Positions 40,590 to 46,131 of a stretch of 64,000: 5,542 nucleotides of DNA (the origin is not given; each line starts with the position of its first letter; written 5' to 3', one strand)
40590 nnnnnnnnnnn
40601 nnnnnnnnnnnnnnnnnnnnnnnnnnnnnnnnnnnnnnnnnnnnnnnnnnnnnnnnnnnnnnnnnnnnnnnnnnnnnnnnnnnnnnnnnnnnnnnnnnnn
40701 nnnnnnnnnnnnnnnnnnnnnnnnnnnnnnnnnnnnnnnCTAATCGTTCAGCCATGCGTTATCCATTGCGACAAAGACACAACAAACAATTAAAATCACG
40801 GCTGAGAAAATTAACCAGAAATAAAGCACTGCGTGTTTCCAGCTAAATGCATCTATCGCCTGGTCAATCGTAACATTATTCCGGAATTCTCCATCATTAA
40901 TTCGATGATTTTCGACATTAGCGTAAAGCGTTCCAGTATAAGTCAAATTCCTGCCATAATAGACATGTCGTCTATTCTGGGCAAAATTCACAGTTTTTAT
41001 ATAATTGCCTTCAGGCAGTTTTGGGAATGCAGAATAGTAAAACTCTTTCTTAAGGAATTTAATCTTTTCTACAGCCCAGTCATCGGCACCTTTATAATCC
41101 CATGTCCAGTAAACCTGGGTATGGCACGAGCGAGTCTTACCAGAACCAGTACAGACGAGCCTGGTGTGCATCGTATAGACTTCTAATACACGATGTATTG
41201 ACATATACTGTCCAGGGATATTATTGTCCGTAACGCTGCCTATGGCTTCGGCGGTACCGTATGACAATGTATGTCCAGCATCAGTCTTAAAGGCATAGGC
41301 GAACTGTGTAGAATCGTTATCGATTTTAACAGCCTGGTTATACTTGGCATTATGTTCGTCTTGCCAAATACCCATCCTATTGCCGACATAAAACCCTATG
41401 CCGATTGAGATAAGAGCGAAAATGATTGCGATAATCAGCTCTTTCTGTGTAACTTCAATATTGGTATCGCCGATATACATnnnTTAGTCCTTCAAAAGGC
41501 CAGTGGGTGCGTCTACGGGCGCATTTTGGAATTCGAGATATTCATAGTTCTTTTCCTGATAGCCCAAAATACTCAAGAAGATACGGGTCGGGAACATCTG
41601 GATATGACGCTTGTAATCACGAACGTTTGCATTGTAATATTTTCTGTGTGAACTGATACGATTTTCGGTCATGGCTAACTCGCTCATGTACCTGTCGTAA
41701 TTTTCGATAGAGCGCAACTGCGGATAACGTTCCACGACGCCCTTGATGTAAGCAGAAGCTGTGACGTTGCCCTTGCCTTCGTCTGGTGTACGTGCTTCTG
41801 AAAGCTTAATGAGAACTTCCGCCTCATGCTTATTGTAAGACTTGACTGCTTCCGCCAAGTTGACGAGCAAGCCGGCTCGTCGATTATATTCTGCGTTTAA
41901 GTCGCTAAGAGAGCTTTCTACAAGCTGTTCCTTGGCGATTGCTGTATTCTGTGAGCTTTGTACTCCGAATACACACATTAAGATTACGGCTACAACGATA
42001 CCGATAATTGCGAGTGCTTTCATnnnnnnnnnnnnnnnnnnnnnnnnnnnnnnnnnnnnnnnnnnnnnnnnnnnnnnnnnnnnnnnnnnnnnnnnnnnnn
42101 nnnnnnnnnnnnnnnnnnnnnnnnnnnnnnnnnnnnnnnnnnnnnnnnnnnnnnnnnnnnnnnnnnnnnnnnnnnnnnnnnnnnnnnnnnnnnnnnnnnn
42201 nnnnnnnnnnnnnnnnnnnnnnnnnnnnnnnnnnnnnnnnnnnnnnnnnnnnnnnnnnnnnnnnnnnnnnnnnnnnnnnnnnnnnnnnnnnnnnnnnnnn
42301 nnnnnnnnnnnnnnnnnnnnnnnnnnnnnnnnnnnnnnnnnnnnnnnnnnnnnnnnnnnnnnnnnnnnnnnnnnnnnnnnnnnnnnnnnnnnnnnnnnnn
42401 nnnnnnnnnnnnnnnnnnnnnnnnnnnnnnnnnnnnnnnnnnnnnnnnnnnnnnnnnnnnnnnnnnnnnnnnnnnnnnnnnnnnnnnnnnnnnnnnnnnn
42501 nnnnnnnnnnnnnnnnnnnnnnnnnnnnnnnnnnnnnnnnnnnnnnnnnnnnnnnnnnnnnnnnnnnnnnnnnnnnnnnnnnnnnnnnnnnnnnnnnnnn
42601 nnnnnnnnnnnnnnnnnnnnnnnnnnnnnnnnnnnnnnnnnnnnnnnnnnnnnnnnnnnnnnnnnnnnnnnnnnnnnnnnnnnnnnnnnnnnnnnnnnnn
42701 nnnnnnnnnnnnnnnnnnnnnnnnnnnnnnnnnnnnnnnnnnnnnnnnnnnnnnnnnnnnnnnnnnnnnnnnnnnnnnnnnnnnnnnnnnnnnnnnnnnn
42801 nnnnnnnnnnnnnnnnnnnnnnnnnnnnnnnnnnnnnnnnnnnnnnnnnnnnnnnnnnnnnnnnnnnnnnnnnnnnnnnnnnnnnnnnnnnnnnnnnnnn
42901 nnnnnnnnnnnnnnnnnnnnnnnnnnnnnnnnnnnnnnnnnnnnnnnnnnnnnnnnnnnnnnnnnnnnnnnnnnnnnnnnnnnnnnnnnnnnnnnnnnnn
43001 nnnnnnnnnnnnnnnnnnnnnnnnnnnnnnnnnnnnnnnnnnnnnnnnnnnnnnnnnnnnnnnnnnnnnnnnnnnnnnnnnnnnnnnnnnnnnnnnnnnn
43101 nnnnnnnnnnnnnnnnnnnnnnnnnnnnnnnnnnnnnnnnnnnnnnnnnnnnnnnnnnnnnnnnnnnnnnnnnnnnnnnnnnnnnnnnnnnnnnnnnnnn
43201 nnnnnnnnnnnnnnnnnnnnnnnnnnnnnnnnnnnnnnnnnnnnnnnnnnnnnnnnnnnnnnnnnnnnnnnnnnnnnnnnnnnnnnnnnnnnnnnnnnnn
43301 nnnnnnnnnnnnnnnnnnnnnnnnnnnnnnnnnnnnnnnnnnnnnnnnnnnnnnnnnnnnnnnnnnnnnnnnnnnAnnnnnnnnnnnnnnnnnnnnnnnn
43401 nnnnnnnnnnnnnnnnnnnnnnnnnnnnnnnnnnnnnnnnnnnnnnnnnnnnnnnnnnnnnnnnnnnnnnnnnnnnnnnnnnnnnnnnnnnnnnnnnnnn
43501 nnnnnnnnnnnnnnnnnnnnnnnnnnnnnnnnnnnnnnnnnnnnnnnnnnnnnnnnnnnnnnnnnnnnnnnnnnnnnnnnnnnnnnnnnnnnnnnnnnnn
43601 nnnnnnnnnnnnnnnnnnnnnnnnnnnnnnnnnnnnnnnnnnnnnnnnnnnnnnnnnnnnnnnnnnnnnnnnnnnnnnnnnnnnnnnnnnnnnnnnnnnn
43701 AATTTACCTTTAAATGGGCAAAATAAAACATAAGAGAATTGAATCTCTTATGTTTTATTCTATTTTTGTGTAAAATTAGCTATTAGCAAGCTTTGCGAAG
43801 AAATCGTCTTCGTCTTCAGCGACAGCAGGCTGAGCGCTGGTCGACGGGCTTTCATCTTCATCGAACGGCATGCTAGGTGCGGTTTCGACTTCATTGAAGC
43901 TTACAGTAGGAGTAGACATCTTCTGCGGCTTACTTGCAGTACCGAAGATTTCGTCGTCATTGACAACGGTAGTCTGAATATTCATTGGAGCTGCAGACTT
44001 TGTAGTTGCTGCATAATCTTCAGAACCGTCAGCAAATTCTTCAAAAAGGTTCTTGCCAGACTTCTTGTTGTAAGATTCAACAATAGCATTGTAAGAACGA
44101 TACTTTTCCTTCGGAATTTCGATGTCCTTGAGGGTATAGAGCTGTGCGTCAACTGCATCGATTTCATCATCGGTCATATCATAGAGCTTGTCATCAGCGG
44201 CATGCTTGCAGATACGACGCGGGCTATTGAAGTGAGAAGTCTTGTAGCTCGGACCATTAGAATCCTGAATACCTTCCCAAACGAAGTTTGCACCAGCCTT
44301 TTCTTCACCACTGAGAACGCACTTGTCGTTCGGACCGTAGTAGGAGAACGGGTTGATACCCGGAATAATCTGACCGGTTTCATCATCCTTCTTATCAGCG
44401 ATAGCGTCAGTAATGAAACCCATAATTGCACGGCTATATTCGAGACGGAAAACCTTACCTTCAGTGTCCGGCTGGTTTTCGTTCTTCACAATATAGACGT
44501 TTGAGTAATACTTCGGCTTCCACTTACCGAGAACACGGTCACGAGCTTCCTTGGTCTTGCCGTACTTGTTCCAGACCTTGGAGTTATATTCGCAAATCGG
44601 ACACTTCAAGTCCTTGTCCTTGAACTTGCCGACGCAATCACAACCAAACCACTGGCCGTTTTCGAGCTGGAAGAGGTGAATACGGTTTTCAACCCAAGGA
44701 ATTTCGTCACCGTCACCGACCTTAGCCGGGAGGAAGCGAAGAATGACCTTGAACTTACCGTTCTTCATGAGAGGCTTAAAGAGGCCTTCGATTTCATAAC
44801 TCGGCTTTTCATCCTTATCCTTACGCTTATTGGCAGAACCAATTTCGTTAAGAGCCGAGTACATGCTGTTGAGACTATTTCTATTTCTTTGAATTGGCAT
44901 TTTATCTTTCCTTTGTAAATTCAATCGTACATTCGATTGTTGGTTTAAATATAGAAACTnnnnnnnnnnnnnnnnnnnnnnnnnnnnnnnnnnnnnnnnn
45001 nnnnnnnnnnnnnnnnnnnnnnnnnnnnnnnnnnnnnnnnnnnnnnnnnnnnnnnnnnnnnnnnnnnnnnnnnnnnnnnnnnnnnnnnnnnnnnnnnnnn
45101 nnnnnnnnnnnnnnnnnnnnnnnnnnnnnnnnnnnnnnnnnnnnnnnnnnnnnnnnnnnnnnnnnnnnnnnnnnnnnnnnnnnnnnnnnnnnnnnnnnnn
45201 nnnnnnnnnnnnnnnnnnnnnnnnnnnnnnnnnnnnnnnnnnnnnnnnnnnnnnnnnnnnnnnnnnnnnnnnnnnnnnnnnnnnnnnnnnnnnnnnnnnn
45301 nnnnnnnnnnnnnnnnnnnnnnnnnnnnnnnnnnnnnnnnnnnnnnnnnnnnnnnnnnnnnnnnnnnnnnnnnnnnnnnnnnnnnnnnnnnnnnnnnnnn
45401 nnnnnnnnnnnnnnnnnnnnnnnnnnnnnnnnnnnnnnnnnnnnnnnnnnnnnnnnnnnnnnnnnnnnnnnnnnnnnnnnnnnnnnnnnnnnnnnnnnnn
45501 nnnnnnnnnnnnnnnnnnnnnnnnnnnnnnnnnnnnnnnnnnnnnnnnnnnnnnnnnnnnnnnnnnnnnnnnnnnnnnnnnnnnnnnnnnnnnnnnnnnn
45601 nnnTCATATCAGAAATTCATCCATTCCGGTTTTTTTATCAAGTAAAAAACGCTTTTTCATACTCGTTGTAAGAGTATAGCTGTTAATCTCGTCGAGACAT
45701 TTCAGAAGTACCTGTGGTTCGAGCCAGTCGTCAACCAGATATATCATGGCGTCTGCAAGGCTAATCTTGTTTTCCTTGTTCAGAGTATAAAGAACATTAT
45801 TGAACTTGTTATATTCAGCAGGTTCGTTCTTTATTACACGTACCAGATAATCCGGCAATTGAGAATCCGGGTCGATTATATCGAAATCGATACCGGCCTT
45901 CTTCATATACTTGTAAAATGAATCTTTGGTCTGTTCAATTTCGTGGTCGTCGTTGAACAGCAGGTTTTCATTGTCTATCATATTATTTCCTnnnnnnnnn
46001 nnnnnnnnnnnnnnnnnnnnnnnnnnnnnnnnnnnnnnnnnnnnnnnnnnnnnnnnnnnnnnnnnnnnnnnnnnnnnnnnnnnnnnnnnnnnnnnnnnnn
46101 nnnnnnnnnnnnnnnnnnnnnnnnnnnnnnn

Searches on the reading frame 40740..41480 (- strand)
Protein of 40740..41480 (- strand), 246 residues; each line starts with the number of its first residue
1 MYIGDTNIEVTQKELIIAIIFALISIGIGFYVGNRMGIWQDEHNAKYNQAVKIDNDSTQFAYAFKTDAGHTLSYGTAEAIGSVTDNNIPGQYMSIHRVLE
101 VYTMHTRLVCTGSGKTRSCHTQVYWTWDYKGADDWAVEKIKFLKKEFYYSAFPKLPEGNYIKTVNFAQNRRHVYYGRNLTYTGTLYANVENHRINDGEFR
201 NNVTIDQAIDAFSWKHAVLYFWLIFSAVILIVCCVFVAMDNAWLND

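Call 21: search_protein_families(library=pfam, proteins=[window:40740-41480:-], max_evalue=0.01)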
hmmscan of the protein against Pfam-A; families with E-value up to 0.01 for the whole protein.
window:40740-41480:- (246 aa): 0 families

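Call 88: search_protein_families(library=phrogs, proteins=[window:40740-41480:-], max_evalue=0.01)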
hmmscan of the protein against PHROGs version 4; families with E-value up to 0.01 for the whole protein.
window:40740-41480:- (246 aa): 1 family
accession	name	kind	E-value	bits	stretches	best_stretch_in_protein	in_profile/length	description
phrog_3886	-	unknown function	1.1e-48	166.7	1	7-244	5-262/263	-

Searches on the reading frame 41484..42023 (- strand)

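Call 21: search_protein_families(library=pfam, proteins=[window:41484-42023:-], max_evalue=0.01)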
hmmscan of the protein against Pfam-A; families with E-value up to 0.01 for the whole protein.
window:41484-42023:- (179 aa): 1 family
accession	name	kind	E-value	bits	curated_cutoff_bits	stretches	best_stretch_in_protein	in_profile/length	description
PF04011.17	LemA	-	2e-26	93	26.2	1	39-161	2-135/149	LemA family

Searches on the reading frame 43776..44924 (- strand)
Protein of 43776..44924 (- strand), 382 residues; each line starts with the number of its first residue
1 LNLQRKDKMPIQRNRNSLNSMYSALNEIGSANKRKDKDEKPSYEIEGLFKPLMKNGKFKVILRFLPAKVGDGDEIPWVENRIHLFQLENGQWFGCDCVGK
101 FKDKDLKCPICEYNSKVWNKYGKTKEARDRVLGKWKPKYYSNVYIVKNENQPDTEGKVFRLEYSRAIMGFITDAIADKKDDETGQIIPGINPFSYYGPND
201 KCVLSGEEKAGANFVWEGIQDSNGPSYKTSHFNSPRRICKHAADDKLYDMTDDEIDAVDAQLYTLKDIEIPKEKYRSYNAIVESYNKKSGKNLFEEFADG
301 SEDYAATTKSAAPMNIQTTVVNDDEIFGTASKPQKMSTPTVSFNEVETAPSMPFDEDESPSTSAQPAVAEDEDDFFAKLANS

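Call 5: search_protein_families(library=pfam, proteins=[window:43776-44924:-], max_evalue=0.1)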
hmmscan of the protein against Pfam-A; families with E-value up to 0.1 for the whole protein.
window:43776-44924:- (382 aa): 1 family
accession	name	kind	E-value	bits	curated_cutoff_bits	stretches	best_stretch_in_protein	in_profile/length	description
PF08804.16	gp32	-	4.4e-16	60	26.8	1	60-195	5-141/208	gp32 DNA binding protein like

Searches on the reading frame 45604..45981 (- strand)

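Call 5: search_protein_families(library=pfam, proteins=[window:45604-45981:-], max_evalue=0.1)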
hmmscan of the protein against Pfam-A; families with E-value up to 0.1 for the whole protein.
window:45604-45981:- (125 aa): 1 family
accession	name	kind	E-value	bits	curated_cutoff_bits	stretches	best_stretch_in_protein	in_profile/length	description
PF08532.16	Glyco_hydro_42M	-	0.012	15.6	25.8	1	10-47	23-60/207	Beta-galactosidase trimerisation domain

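Call 88: search_protein_families(library=phrogs, proteins=[window:45604-45981:-], max_evalue=0.01)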
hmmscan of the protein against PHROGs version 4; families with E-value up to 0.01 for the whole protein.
window:45604-45981:- (125 aa): 0 families
